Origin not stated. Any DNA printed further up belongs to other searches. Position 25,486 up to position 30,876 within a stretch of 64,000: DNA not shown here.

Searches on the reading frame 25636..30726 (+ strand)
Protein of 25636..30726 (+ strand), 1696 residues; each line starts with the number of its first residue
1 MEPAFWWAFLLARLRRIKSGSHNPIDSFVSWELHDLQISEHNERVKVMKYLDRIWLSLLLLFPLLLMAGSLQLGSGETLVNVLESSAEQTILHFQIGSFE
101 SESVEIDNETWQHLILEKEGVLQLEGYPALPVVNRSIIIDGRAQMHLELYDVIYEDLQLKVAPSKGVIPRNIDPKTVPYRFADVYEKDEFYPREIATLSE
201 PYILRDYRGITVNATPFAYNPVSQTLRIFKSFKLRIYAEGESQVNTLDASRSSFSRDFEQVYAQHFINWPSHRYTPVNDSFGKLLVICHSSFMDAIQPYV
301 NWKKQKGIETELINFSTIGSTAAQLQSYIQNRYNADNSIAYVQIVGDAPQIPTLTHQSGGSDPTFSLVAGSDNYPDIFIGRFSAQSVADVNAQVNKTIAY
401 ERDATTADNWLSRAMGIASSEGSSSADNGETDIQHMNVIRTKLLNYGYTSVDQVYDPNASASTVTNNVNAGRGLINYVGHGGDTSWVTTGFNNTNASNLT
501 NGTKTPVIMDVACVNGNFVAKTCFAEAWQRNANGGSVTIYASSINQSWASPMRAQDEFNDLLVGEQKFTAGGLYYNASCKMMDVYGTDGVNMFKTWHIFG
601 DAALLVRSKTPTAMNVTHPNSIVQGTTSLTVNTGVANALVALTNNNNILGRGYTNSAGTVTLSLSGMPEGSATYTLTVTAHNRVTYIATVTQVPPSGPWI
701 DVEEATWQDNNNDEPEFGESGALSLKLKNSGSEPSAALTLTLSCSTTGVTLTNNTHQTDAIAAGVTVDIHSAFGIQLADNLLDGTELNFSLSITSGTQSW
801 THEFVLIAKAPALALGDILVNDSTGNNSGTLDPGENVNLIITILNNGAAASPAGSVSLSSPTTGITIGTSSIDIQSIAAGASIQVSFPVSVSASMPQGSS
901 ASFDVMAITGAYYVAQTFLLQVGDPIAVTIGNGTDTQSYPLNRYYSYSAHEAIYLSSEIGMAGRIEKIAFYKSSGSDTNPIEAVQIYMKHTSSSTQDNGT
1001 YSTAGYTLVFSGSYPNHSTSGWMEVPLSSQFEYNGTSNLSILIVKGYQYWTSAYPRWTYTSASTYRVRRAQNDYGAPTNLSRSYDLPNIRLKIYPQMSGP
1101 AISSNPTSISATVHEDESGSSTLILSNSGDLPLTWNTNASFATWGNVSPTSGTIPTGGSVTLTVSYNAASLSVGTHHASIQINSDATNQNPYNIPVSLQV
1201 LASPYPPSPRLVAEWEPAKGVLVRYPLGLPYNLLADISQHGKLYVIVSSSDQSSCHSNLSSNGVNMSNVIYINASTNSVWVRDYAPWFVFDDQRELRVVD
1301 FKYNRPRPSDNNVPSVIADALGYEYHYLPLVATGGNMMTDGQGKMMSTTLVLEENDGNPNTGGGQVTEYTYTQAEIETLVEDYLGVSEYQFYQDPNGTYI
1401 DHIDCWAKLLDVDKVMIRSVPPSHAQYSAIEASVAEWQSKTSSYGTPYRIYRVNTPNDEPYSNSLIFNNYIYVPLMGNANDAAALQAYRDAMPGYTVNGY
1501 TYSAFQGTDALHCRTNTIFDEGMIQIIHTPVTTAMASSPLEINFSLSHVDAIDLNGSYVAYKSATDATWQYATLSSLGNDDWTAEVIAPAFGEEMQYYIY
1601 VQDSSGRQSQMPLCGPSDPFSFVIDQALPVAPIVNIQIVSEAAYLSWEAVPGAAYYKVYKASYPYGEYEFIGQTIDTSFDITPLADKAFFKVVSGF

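Call 30: search_protein_families(library=pfam, proteins=[window:25636-30726:+], max_evalue=0.001)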
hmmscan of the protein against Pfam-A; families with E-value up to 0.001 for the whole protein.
window:25636-30726:+ (1696 aa): 8 families
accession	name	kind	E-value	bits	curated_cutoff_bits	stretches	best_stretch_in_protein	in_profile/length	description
PF01364.23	Peptidase_C25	-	1.4e-60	206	23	1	285-604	2-372/374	Peptidase family C25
PF04371.20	PAD_porph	-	9.2e-32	111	25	1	1231-1516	36-318/321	Porphyromonas-type peptidyl-arginine deiminase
PF08126.16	Propeptide_C25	-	3.3e-28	98.6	22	1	80-264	11-203/205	Propeptide_C25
PF03785.20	Peptidase_C25_C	-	1.4e-19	70.1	25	1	611-690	1-78/79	Peptidase family C25, C terminal ig-like domain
PF22544.2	HYDIN_VesB_CFA65-like_Ig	-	3.7e-07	30.7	25.5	1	1113-1190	15-91/100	HYDIN/CFA65/VesB-like, Ig-like domain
PF19190.6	BACON_2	-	3e-06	27.5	25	1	1102-1187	2-86/94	Viral BACON domain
PF24507.1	Ig_CFAP65_4th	-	0.00021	22.1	27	1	1122-1192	1-68/76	CFAP65, fourth Ig-like domain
PF10633.15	NPCBM_assoc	-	0.00035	21.1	24.4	0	832-898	2-67/78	NPCBM-associated, NEW3 domain of alpha-galactosidase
